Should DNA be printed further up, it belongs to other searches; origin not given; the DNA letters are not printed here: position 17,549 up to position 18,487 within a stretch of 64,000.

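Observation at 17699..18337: HD-domain phosphohydrolase translationally coupled to a YfhO pair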

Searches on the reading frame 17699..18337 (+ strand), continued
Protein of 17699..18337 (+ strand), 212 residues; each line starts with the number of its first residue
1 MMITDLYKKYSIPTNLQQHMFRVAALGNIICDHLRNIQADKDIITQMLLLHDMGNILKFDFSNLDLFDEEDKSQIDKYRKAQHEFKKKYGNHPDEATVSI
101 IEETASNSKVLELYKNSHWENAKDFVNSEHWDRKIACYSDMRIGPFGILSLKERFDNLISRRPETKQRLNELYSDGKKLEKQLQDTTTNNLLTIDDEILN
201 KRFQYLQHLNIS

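Call 35: predict_structure(alignment_id=A1)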
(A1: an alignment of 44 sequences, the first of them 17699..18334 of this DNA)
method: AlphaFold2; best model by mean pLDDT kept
length: 212 residues; sequences in the alignment: 44
mean_pLDDT: 96.7   pTM: 0.92
mean pLDDT of the five models: 96.7, 96.7, 96.5, 96.5, 96.4
residues with pLDDT >= 90: 204; 70-90: 8; 50-70: 0; < 50: 0
segments of 3 or more residues with pLDDT < 50: none
pLDDT, mean of each block of 10 residues (from residue 1): 98 96 99 97 98 97 91 96 98 98 97 96 96 98 95 96 95 97 98 98 98 91
secondary structure, 60 per line:
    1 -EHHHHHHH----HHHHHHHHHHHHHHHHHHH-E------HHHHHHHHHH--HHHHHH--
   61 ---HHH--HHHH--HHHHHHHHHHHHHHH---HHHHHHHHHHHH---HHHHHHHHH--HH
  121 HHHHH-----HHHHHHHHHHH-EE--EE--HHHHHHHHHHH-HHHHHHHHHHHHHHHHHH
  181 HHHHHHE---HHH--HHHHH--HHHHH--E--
elements in order: H3-9 H14-32 H41-50 H53-58 H69-72 H75-89 H93-104 H108-116 H119-125 H131-141 H151-161 H163-186 H196-200 H203-207

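Call 37: find_related_loci(query=A2, collection=metagenome_contigs, flank=10000)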
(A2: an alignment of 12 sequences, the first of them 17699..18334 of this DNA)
Query A2 (212 aa) in metagenome_contigs; peptide patterns used: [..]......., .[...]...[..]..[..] (x = any residue, [..] = any of these).
576 stretches matched a pattern; 425 encode a relative of the query (tblastn E <= 1e-3); the best 80 are kept; 80 distinct loci.
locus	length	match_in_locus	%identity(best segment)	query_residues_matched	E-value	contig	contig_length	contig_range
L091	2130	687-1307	52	1-207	2e-75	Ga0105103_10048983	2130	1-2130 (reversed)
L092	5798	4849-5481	46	1-211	1e-65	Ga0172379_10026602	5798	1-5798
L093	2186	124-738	46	1-205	1e-66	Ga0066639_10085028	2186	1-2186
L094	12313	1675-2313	48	1-212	7e-65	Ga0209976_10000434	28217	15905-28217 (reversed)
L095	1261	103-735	45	1-211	3e-67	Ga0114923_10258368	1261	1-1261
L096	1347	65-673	47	1-202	2e-62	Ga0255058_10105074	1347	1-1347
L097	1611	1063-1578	50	1-173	1e-60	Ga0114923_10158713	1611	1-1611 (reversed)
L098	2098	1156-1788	43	1-204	4e-56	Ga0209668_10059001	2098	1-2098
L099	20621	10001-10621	43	1-207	4e-54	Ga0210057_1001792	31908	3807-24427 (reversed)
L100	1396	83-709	44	1-207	7e-55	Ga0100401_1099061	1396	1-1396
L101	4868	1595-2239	39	1-211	3e-45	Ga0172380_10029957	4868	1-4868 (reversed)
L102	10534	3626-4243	40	1-209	1e-42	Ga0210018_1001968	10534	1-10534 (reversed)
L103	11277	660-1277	40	1-209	1e-42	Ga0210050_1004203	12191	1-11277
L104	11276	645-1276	54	1-211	1e-41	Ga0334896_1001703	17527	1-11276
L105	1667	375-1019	38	1-211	2e-41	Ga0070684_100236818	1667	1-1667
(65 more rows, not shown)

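Call 44: fold_search(model_id=the predicted structure, library=pdb)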
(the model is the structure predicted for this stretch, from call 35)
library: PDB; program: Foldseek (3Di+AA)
matches with E <= 10: 161; with E <= 0.001: 0
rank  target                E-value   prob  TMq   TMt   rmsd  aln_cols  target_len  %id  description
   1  5z7c                  2.3e-01  0.69  0.36  0.20  13.3       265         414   12  crystal structure of cyclic GMP-AMP specifc phosphodiesterases in V.cholerae (V-cGAP3) (released 2019-01-02)
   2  1xx7_F                5.0e-01  0.63  0.33  0.40  10.0       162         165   20  Conserved hypothetical protein from Pyrococcus furiosus Pfu-403030-001 (released 2004-12-28)
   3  3mem                  5.8e-01  0.47  0.32  0.18  11.9       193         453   10  Crystal structure of a Putative signal transduction protein (Maqu_0641) from MARINOBACTER AQUAEOLEI VT8 at 2.25 A resolu (released 2010-05-19)
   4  3i7a                  6.1e-01  0.47  0.35  0.28  11.1       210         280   12  Crystal structure of Putative metal-dependent phosphohydrolase (YP_926882.1) from Shewanella amazonensis SB2B at 2.06 A  (released 2009-07-21)
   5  9rbz_A                6.4e-01  0.54  0.36  0.37  10.4       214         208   13  DvhD, HD-GYP domain, c-di-GMP-bound (released 2026-03-04)
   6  7eiv_C                7.4e-01  0.44  0.37  0.18  11.3       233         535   12  heterotetrameric glycyl-tRNA synthetase from Escherichia coli (released 2021-08-11)
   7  4l1j_B                7.7e-01  0.23  0.26  0.28  13.1       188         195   18  Three dimensional structure of mutant D143A of human HD domain-containing protein 2, Northeast Structural Genomics Con (released 2013-06-19)
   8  6pbz_C                8.5e-01  0.60  0.33  0.16   9.7       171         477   12  Crystal structure of Escherichia coli GppA (released 2019-11-20)
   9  4l1j_A                9.4e-01  0.23  0.28  0.30  12.8       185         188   17  Three dimensional structure of mutant D143A of human HD domain-containing protein 2, Northeast Structural Genomics Con (released 2013-06-19)
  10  6k9m_D                9.8e-01  0.04  0.15  0.14  17.2       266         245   12  Human LXR-beta in complex with an agonist (released 2020-06-17)
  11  2pjq_A                1.0e+00  0.41  0.35  0.36  10.9       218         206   12  Crystal structure of Q88U62_LACPL from Lactobacillus plantarum. Northeast Structural Genomics target LpR71 (released 2007-05-01)
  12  6pbz_D                1.2e+00  0.47  0.31  0.16   9.0       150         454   11  Crystal structure of Escherichia coli GppA (released 2019-11-20)
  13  5tk7                  1.3e+00  0.18  0.22  0.24  14.6       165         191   18  Structure of the HD-domain phosphohydrolase OxsA with Oxetanocin-A triphosphate bound (released 2016-11-16)
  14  9rbz_C                1.4e+00  0.21  0.30  0.32  11.3       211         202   12  DvhD, HD-GYP domain, c-di-GMP-bound (released 2026-03-04)
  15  5q1c_C                1.4e+00  0.06  0.19  0.19  15.5       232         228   12  Ligand binding to FARNESOID-X-RECEPTOR (released 2017-07-05)
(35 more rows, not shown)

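Call 45: search_protein_families(library=pfam, alignment_id=A1, max_evalue=0.01)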
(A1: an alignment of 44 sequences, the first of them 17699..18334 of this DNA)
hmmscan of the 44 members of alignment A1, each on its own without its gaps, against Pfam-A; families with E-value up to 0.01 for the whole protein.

A. member 1, window:17699-18334:+ (212 aa): 3 families
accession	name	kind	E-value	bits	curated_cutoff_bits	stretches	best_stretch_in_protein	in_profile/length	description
PF13023.12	HD_3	-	7.6e-07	29.6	22.5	1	12-86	19-90/165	HD domain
PF01966.28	HD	-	1.1e-06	29.3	22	1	18-102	3-83/116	HD domain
PF04111.17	APG6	-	0.0044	17.4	34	0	47-138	48-112/179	Apg6 BARA domain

B. families by the number of members that match (of 44 scanned): 8 families
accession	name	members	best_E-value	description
PF01966.28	HD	43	5.5e-09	HD domain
PF13023.12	HD_3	35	8e-09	HD domain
PF08668.18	HDOD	20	1.3e-05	HDOD domain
PF12917.13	YfbR-like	15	9.4e-06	5'-deoxynucleotidase YfbR-like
PF21447.3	Ppx-GppA_III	1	0.00095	Ppx/GppA phosphatase, domain III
PF04111.17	APG6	1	0.0044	Apg6 BARA domain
PF19355.4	DUF5932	1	0.0052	Family of unknown function (DUF5932)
PF06028.17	DUF915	1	0.0069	Alpha/beta hydrolase of unknown function (DUF915)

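Call 46: list_cluster_members(proteins=[P0001, P0002, P0014, P0018, P0030])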
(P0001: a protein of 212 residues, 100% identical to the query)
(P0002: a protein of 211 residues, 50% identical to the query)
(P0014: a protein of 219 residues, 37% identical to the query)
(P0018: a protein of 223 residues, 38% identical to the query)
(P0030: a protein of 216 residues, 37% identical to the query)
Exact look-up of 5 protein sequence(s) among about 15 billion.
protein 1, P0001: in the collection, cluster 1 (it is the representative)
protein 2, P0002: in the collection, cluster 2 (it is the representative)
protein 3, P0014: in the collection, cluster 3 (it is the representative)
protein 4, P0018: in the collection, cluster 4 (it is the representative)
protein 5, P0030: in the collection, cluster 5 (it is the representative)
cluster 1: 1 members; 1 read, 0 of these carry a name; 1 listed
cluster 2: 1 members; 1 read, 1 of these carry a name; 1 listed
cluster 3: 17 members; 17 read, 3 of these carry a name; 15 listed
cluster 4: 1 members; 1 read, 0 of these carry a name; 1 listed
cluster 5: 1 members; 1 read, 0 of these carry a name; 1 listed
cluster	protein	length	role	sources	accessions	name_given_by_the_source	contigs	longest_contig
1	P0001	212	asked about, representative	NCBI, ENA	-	-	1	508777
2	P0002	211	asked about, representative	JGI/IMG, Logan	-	hypothetical protein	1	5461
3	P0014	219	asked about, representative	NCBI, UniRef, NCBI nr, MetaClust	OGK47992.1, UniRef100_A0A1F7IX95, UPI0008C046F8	hypothetical protein A3A93_04285 [Candidatus Roizmanbacteria bacterium ... | HD domain-containing protein n=1 Tax=Candidatus Roizmanbacteria bacterium ... | MAG: hypothetical protein A3A93_04285 [Candidatus Roizmanbacteria bacterium ...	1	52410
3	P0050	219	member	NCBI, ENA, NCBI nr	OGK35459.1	hypothetical protein A3F59_00790 [Candidatus Roizmanbacteria bacterium ... | MAG: hypothetical protein A3F59_00790 [Candidatus Roizmanbacteria bacterium ...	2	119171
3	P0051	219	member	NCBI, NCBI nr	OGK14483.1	hypothetical protein A2861_01210 [Candidatus Roizmanbacteria bacterium ... | MAG: hypothetical protein A2861_01210 [Candidatus Roizmanbacteria bacterium ...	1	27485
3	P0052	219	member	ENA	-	-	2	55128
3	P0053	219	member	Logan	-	-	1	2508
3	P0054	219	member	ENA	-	-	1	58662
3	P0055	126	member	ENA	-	-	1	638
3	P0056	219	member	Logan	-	-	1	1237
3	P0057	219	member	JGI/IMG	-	-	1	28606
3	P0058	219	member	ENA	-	-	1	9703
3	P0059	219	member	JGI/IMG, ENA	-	-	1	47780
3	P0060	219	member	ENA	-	-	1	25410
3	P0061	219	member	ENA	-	-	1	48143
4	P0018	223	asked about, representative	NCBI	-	-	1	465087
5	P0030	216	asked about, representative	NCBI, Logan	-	-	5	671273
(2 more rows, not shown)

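Call 52: search_protein_families(library=pfam, alignment_id=A3, max_evalue=0.00001)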
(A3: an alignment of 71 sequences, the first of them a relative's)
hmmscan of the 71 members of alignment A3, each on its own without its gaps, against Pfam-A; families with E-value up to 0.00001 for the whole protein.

A. member 1, L002:7083-7757:+ (224 aa): 1 family
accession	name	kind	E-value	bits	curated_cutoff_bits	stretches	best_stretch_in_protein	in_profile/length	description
PF03575.23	Peptidase_S51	-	4.8e-22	79.1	23.9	1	21-212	2-202/206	Peptidase family S51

B. families by the number of members that match (of 71 scanned): 88 families (the first 25 are shown)
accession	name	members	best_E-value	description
PF19302.4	DUF5915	8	8e-21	Domain of unknown function (DUF5915)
PF00300.27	His_Phos_1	7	7e-35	Histidine phosphatase superfamily (branch 1)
PF00133.28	tRNA-synt_1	6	1.9e-120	tRNA synthetases class I (I, L, M and V)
PF13189.12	Cytidylate_kin2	6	3.4e-41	Cytidylate kinase-like family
PF08264.19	Anticodon_1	6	5.9e-34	Anticodon-binding domain of tRNA ligase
PF09334.17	tRNA-synt_1g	6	9.3e-20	tRNA synthetases class I (M)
PF16363.11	GDP_Man_Dehyd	3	3.8e-119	GDP-mannose 4,6 dehydratase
PF01370.27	Epimerase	3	4.5e-61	NAD dependent epimerase/dehydratase family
PF00334.24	NDK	3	2.7e-48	Nucleoside diphosphate kinase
PF00750.26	tRNA-synt_1d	3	1.8e-36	tRNA synthetases class I (R), catalytic domain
PF05746.21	DALR_1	3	3.3e-27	DALR anticodon binding domain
PF04321.23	RmlD_sub_bind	3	8.9e-08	RmlD substrate binding domain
PF00476.26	DNA_pol_A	2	2.2e-148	DNA polymerase family A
PF03575.23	Peptidase_S51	2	4.8e-22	Peptidase family S51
PF03485.21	Arg_tRNA_synt_N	2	1.3e-21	Arginyl tRNA synthetase N terminal domain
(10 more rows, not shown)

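Call 53: search_protein_families(library=pfam, alignment_id=A4, max_evalue=0.00001)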
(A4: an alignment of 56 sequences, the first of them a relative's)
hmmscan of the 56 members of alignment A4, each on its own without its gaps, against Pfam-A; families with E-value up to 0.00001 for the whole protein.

A. member 1, L001:5141-5647:+ (168 aa): 0 families

B. families by the number of members that match (of 56 scanned): 53 families (the first 25 are shown)
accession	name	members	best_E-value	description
PF11967.14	RecO_N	6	9.2e-14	Recombination protein O N terminal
PF13483.12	Lactamase_B_3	3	1.1e-28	Beta-lactamase superfamily domain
PF13419.12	HAD_2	3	2.3e-16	Haloacid dehalogenase-like hydrolase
PF12706.13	Lactamase_B_2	3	2.8e-10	Beta-lactamase superfamily domain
PF00293.34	NUDIX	2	1.7e-20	NUDIX domain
PF20803.2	PaaX_M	2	2.7e-20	PaaX protein central Cas2-like domain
PF06821.19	Ser_hydrolase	2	1.3e-19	Serine hydrolase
PF00903.31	Glyoxalase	2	6.5e-17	Glyoxalase/Bleomycin resistance protein/Dioxygenase superfamily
PF00702.32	Hydrolase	2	7.4e-17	haloacid dehalogenase-like hydrolase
PF01243.27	PNPOx_N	2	5.6e-09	Pyridoxamine 5'-phosphate oxidase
PF00266.25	Aminotran_5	1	1.6e-89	Aminotransferase class-V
PF02222.28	ATP-grasp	1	2.2e-63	ATP-grasp domain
PF03483.22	B3_4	1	4.2e-51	B3/4 domain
PF02729.26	OTCace_N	1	8.5e-44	Aspartate/ornithine carbamoyltransferase, carbamoyl-P binding domain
PF01522.26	Polysacc_deac_1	1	3.5e-38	Polysaccharide deacetylase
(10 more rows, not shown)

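Call 64: search_protein_representatives(alignment_id=A1)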
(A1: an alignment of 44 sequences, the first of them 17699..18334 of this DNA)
Query: 44 sequences, 216 profile positions. Proteins with E-value up to 0.001 (for the whole library): 2102; up to 1e-10: 1324; up to 1e-30: 750. The best 150 are listed.
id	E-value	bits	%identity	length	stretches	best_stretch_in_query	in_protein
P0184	4.6e-125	431.4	-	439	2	2-215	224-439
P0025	2.4e-79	281.9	-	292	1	1-215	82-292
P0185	8.5e-79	280.1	-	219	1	1-215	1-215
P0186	2.7e-78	278.5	-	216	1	1-215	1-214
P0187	1.3e-77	276.3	-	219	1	1-215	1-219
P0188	2.0e-77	275.7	-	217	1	1-215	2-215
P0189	1.9e-76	272.4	-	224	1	2-215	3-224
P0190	5.1e-76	271.0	-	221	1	1-215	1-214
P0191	5.1e-76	271.0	-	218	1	1-215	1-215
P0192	6.3e-76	270.7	-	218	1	2-215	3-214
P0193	8.0e-76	270.4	-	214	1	1-215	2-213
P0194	8.5e-76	270.3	-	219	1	1-215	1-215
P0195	9.1e-76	270.2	-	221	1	1-215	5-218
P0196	9.2e-76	270.2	-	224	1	1-215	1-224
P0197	1.1e-75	270.0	-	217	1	1-215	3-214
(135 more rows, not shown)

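Call 65: search_protein_families(library=ncbifam, alignment_id=A1, max_evalue=0.01)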
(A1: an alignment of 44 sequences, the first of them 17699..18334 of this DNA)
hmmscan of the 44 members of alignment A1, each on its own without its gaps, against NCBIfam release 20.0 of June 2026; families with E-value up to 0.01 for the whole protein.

A. member 1, window:17699-18334:+ (212 aa): 1 family
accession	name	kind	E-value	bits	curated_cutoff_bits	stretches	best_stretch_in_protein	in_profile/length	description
NF041066.2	DpdI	equivalog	0.0044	17.1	150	0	58-127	59-127/239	protein DpdI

B. families by the number of members that match (of 44 scanned): 11 families
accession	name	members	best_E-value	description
TIGR00277.1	HDIG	33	1.4e-06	HDIG domain-containing metalloprotein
NF045665.1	NTPtran_DVU1551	17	1.3e-06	DVU_1551 family NTP transferase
TIGR00295.1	TIGR00295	13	1.4e-06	TIGR00295 family protein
TIGR03401.1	cyanamide_fam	5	0.00044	HD domain protein, cyanamide hydratase family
NF003009.0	PRK03826.1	5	0.00053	5'-deoxynucleotidase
TIGR03319.1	RNase_Y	1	0.00043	ribonuclease Y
NF002829.0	PRK03007.1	1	0.0015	deoxyguanosinetriphosphate triphosphohydrolase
TIGR01596.1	cas3_HD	1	0.003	CRISPR-associated endonuclease Cas3''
NF041066.2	DpdI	1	0.0044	protein DpdI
NF004431.0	PRK05771.2-5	1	0.005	V-type ATP synthase subunit I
NF007515.0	PRK10119.1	1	0.005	phosphohydrolase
